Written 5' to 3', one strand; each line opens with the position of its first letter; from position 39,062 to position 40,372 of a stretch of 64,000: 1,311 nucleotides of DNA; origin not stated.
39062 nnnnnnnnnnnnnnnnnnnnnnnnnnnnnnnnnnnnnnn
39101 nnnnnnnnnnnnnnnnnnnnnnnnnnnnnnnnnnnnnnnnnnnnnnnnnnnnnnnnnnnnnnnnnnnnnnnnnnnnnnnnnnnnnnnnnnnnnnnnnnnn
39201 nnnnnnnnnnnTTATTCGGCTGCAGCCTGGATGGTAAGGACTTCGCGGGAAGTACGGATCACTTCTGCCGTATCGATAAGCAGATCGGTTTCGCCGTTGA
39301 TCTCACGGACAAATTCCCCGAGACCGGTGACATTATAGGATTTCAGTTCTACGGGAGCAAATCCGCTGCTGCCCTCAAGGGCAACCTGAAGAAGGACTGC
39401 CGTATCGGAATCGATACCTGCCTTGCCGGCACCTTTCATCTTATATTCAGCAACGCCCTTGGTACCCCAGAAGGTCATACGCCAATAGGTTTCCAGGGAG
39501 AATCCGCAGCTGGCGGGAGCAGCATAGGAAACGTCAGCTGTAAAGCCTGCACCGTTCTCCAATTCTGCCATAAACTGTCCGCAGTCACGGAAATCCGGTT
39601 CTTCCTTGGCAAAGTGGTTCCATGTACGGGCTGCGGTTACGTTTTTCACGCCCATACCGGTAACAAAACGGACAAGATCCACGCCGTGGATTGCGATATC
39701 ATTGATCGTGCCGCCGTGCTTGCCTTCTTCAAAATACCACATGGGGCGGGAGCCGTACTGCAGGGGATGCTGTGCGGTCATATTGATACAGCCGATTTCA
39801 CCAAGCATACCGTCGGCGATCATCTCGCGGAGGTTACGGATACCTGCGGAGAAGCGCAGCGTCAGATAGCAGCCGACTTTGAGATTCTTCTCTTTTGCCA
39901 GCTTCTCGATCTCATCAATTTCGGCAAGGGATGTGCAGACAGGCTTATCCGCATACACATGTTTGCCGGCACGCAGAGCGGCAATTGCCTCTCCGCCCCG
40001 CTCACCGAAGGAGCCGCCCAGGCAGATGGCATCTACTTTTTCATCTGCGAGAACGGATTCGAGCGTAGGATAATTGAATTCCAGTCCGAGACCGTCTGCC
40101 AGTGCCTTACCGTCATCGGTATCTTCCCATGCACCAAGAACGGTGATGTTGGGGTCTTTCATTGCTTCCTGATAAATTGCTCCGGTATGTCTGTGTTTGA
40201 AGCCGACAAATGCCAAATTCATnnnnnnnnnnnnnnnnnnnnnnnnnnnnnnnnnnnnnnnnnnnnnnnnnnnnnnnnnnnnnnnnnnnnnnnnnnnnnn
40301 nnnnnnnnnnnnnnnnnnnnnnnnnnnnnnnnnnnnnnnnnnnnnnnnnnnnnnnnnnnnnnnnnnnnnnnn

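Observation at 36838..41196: Second GRE locus: AraC, Gfo/Idh/MocA dehydrogenase, then a 728-aa GRE with its own promoter and no activase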

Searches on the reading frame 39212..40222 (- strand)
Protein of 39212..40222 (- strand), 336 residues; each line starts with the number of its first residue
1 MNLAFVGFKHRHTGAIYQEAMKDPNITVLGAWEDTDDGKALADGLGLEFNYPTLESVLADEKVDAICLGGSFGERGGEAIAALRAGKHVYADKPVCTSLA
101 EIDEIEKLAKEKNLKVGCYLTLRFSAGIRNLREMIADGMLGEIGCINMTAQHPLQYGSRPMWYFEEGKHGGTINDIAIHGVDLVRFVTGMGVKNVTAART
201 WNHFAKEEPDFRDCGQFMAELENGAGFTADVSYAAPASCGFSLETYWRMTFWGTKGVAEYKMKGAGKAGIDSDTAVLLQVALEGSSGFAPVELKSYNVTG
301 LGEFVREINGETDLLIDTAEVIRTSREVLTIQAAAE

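Call 4: search_protein_families(library=pfam, proteins=[window:39212-40222:-])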
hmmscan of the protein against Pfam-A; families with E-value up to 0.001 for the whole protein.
window:39212-40222:- (336 aa): 4 families
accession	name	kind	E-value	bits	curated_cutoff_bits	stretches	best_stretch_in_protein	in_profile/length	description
PF22725.1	GFO_IDH_MocA_C3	-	3.5e-19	69.5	27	1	129-258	2-123/124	GFO/IDH/MocA C-terminal domain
PF01408.29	GFO_IDH_MocA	-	1e-11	46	24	1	27-117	27-117/120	Oxidoreductase family, NAD-binding Rossmann fold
PF02894.22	GFO_IDH_MocA_C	-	1.9e-09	38.1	22.9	1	132-259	1-128/218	Oxidoreductase family, C-terminal alpha/beta domain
PF22685.1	Gal80p_C-like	-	0.0003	21.4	29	1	128-199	3-78/152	Gal80p, C-terminal domain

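Call 7: search_protein_families(library=ncbifam, proteins=[window:39212-40222:-], max_evalue=0.00001)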
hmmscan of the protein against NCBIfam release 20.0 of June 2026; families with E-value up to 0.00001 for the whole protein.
window:39212-40222:- (336 aa): 9 families
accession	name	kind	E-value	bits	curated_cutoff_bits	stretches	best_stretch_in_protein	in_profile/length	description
TIGR04380.1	myo_inos_iolG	equivalog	2.3e-23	82.6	355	1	36-264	38-256/330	inositol 2-dehydrogenase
NF040723.1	UDP-GlcNAcDh_Arch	equivalog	4.4e-13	49.4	450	1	60-225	58-209/302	UDP-N-acetylglucosamine 3-dehydrogenase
NF052479.1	LevoglcsnDh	equivalog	6.9e-12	44.7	650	1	43-201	54-215/386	levoglucosan dehydrogenase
NF008607.0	PRK11579.1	subfamily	1.4e-10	40.7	330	1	57-185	59-186/346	oxidoreductase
NF058563.1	BT_2159_fam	equivalog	3e-10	39.7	650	1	55-214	55-208/350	disaccharide 3-dehydrogenase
NF007574.0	PRK10206.1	equivalog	7.8e-09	35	352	1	54-147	57-150/345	oxidoreductase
NF052679.1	InsChiInosDhIolG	equivalog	3.9e-07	29.4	540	1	51-228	55-224/343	bifunctional inositol 2-dehydrogenase/D-chiro-inositol 1-dehydrogenase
NF041392.1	XylDh_Gfo6_Halo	equivalog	3.9e-07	29.2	350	1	51-235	71-258/350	D-xylose 1-dehydrogenase Gfo6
NF058561.1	BT_2158_fam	equivalog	5.6e-06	25.2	750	1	62-154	96-188/487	glycoside 3-dehydrogenase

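Call 53: find_homologous_proteins(query=window:39212-40222:-, max_evalue=1e-20)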
Query window:39212-40222:- (336 aa): 1460 proteins with E <= 1e-20 among 7149 candidates; the best 120 are listed.
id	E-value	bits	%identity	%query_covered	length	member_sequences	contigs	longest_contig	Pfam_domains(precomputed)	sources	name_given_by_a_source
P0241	4.3e-224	761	99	100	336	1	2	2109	PF01408.29,PF22725.2,PF02894.23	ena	-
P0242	4.9e-223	757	99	100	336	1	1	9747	PF01408.29,PF22725.2,PF02894.23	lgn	-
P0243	7.9e-212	720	93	100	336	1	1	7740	PF01408.29,PF22725.2,PF02894.23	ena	-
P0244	4.8e-207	705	91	100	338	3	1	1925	PF01408.29,PF22725.2,PF02894.23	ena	-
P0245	5.1e-207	705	90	100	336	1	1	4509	PF01408.29,PF22725.2,PF02894.23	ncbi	-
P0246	1.1e-205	700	90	100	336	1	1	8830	PF01408.29,PF22725.2,PF02894.23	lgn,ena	-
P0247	1.1e-205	700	90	100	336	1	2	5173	PF01408.29,PF22725.2,PF02894.23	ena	-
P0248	1.2e-205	700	90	100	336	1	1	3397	PF01408.29,PF22725.2,PF02894.23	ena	-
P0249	1.5e-205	700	90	100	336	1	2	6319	PF01408.29,PF22725.2,PF02894.23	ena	-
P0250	2.9e-205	699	90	100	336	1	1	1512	PF01408.29,PF22725.2,PF02894.23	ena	-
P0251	3.0e-205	699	90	100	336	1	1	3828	PF01408.29,PF22725.2,PF02894.23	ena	-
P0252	3.9e-205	698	90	100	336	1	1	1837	PF01408.29,PF22725.2,PF02894.23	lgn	-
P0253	4.2e-205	698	90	100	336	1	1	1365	PF01408.29,PF22725.2,PF02894.23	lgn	-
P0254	5.4e-205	698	90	100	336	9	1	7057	PF01408.29,PF22725.2,PF02894.23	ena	-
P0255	5.4e-205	698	90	100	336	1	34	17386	PF01408.29,PF22725.2,PF02894.23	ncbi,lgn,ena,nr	ncbi:MAG: Gfo/Idh/MocA family oxidoreductase [Clostridia bacterium]|nr:Gfo/Idh/MocA family oxidoredu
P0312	9.6e-187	638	82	100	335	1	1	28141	PF01408.29,PF22725.2,PF02894.23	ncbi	-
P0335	1.6e-174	598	76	100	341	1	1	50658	PF01408.29,PF22725.2,PF02894.23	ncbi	-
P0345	4.8e-161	553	70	100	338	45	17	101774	PF01408.29,PF22725.2,PF02894.23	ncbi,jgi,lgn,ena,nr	ncbi:MAG: Gfo/Idh/MocA family oxidoreductase [Ruminococcaceae bacterium]|nr:Gfo/Idh/MocA family oxid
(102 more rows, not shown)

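Call 54: find_related_loci(query=window:39212-40222:-, collection=metagenome_contigs, flank=6000)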
Query window:39212-40222:- (336 aa) in metagenome_contigs; peptide patterns used: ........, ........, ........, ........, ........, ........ (x = any residue, [..] = any of these).
278 stretches matched a pattern; 12 encode a relative of the query (tblastn E <= 1e-3); 12 distinct loci.
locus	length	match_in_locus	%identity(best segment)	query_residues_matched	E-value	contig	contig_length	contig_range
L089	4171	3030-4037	89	1-336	0e+0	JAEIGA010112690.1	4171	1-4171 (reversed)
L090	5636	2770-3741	46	1-336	3e-97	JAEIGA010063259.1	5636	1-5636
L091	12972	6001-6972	45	1-336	1e-94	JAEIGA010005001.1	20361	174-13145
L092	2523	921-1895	46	1-336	5e-97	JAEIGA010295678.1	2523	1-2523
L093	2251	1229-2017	49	1-263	4e-90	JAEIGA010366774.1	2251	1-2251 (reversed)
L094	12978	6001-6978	39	2-335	2e-72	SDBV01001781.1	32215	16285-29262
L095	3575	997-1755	42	1-256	4e-65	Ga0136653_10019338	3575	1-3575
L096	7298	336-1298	35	1-336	5e-61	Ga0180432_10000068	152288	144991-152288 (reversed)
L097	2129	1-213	83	266-336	7e-33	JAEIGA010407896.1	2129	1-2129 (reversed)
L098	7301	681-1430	25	45-288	4e-13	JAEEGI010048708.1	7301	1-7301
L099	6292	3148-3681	25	3-189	3e-7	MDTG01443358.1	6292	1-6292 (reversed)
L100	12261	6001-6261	28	57-143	4e-5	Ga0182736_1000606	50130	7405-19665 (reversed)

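Call 56: find_encoding_contigs(protein=P0255, flank=8000, max_places=4)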
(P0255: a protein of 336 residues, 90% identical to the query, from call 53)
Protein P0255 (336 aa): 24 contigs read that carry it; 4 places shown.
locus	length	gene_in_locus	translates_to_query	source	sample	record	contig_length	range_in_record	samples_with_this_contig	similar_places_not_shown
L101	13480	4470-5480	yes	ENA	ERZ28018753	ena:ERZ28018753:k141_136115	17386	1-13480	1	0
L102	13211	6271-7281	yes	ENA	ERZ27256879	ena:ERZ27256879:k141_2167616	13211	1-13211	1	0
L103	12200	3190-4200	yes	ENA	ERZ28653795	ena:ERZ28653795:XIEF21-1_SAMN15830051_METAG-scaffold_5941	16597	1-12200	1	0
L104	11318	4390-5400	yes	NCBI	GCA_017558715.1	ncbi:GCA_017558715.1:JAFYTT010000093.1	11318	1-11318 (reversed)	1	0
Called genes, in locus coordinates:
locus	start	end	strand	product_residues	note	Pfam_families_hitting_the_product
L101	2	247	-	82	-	?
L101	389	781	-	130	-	PF13484:Fer4_16 (faint), PF13237:Fer4_10 (weak), PF14697:Fer4_21 (faint), PF13183:Fer4_8, PF12838:Fer4_7, PF13187:Fer4_9, PF13534:Fer4_17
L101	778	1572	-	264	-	PF02754:CCG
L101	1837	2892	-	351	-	PF00149:Metallophos, PF12850:Metallophos_2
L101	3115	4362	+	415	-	PF01208:URO-D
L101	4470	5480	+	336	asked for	PF01408:GFO_IDH_MocA, PF02894:GFO_IDH_MocA_C, PF22725:GFO_IDH_MocA_C3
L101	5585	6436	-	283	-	PF12541:DUF3737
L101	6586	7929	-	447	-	PF07690:MFS_1, PF13347:MFS_2 (weak), PF07690:MFS_1 (weak)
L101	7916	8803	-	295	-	PF00248:Aldo_ket_red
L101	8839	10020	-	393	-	PF01546:Peptidase_M20, PF07687:M20_dimer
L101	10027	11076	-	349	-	PF00701:DHDPS (weak)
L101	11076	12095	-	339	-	PF01370:Epimerase (weak)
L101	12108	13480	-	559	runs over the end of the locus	PF00295:Glyco_hydro_28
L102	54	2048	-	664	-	PF01266:DAO (faint), PF07992:Pyr_redox_2 (faint), PF12831:FAD_oxidored (faint), PF13450:NAD_binding_8 (weak), PF12837:Fer4_6 (faint), PF00037:Fer4 (weak), PF12838:Fer4_7, PF13187:Fer4_9 (weak), +3 more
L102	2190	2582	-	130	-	PF13484:Fer4_16 (faint), PF13237:Fer4_10 (weak), PF14697:Fer4_21 (faint), PF13183:Fer4_8, PF12838:Fer4_7, PF13187:Fer4_9, PF13534:Fer4_17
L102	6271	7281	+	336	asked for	PF01408:GFO_IDH_MocA, PF02894:GFO_IDH_MocA_C, PF22725:GFO_IDH_MocA_C3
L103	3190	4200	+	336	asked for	PF01408:GFO_IDH_MocA, PF02894:GFO_IDH_MocA_C, PF22725:GFO_IDH_MocA_C3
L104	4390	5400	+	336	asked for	PF01408:GFO_IDH_MocA, PF02894:GFO_IDH_MocA_C, PF22725:GFO_IDH_MocA_C3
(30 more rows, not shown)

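Call 57: find_encoding_contigs(protein=P0312, flank=8000, max_places=3)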
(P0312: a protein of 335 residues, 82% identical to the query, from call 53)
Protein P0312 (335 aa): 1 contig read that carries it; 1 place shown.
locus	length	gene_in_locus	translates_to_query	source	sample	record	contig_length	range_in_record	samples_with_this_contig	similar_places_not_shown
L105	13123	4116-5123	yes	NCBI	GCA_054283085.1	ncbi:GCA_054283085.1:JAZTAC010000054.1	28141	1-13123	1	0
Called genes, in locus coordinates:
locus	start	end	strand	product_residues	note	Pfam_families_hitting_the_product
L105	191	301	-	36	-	-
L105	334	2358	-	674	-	PF02922:CBM_48, PF00128:Alpha-amylase, PF02806:Alpha-amylase_C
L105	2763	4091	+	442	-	-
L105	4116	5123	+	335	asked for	PF01408:GFO_IDH_MocA, PF02894:GFO_IDH_MocA_C, PF22725:GFO_IDH_MocA_C3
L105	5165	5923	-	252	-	PF00753:Lactamase_B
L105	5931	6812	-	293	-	PF00126:HTH_1, PF03466:LysR_substrate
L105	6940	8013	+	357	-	PF00180:Iso_dh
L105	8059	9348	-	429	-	PF00465:Fe-ADH, PF13685:Fe-ADH_2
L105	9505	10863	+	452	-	PF00209:SNF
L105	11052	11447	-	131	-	-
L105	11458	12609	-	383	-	-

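Call 59: find_encoding_contigs(protein=P0345, flank=6000, max_places=3)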
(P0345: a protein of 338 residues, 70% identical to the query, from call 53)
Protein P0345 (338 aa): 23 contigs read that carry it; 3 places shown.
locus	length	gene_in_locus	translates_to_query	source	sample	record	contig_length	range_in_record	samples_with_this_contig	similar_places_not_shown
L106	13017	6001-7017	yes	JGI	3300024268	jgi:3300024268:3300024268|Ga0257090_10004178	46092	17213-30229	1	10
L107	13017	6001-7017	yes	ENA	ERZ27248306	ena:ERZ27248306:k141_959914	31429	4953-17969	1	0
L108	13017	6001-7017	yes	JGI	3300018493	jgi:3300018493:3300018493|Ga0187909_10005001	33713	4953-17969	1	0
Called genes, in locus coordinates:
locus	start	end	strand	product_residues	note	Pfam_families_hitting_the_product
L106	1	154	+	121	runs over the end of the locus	PF00416:Ribosomal_S13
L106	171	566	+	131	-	PF00411:Ribosomal_S11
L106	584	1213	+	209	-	PF00163:Ribosomal_S4, PF01479:S4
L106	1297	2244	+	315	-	PF01193:RNA_pol_L, PF01000:RNA_pol_A_bac, PF03118:RNA_pol_A_CTD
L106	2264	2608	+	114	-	PF01196:Ribosomal_L17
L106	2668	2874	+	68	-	PF01197:Ribosomal_L31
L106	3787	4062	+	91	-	PF12840:HTH_20, PF01022:HTH_5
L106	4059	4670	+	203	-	PF07853:DUF1648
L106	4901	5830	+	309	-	PF00291:PALP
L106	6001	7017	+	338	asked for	PF01408:GFO_IDH_MocA, PF02894:GFO_IDH_MocA_C, PF22725:GFO_IDH_MocA_C3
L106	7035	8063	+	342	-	PF02677:QueH, PF00583:Acetyltransf_1, PF13673:Acetyltransf_10, PF13508:Acetyltransf_7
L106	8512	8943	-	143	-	PF01842:ACT, PF19571:ACT_8, PF22629:ACT_AHAS_ss (weak), PF13840:ACT_7 (faint)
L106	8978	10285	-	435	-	PF00501:AMP-binding, PF04443:LuxE (weak), PF14535:AMP-binding_C_2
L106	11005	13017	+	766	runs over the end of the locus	PF00990:GGDEF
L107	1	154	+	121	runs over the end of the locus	PF00416:Ribosomal_S13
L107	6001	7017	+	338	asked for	PF01408:GFO_IDH_MocA, PF02894:GFO_IDH_MocA_C, PF22725:GFO_IDH_MocA_C3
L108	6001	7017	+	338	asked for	PF01408:GFO_IDH_MocA, PF02894:GFO_IDH_MocA_C, PF22725:GFO_IDH_MocA_C3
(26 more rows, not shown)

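Call 60: find_encoding_contigs(protein=P0335, flank=6000, max_places=2)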
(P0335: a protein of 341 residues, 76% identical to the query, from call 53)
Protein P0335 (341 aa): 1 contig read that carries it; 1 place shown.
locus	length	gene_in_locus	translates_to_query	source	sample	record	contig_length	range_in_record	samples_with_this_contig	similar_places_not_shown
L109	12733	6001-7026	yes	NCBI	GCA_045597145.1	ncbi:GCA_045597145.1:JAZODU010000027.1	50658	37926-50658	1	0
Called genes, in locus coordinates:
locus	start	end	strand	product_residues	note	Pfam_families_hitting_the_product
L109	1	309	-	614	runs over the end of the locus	PF00009:GTP_EFTU, PF01926:MMR_HSR1 (weak), PF22042:EF-G_D2, PF03144:GTP_EFTU_D2, PF14492:EFG_III (weak), PF00679:EFG_C, PF21018:BipA_C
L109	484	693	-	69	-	PF12844:HTH_19, PF13560:HTH_31, PF01381:HTH_3, PF13443:HTH_26 (weak)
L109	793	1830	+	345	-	-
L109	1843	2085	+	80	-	-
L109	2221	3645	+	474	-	PF03951:Gln-synt_N, PF00120:Gln-synt_C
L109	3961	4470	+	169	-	PF13189:Cytidylate_kin2 (faint), PF13238:AAA_18 (weak), PF01202:SKI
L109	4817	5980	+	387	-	PF01979:Amidohydro_1, PF07969:Amidohydro_3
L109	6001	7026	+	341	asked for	PF01408:GFO_IDH_MocA, PF02894:GFO_IDH_MocA_C, PF22725:GFO_IDH_MocA_C3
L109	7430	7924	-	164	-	PF16255:Lipase_GDSL_lke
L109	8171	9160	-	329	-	PF03547:Mem_trans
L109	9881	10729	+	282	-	PF02086:MethyltransfD12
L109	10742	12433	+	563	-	PF09491:RE_AlwI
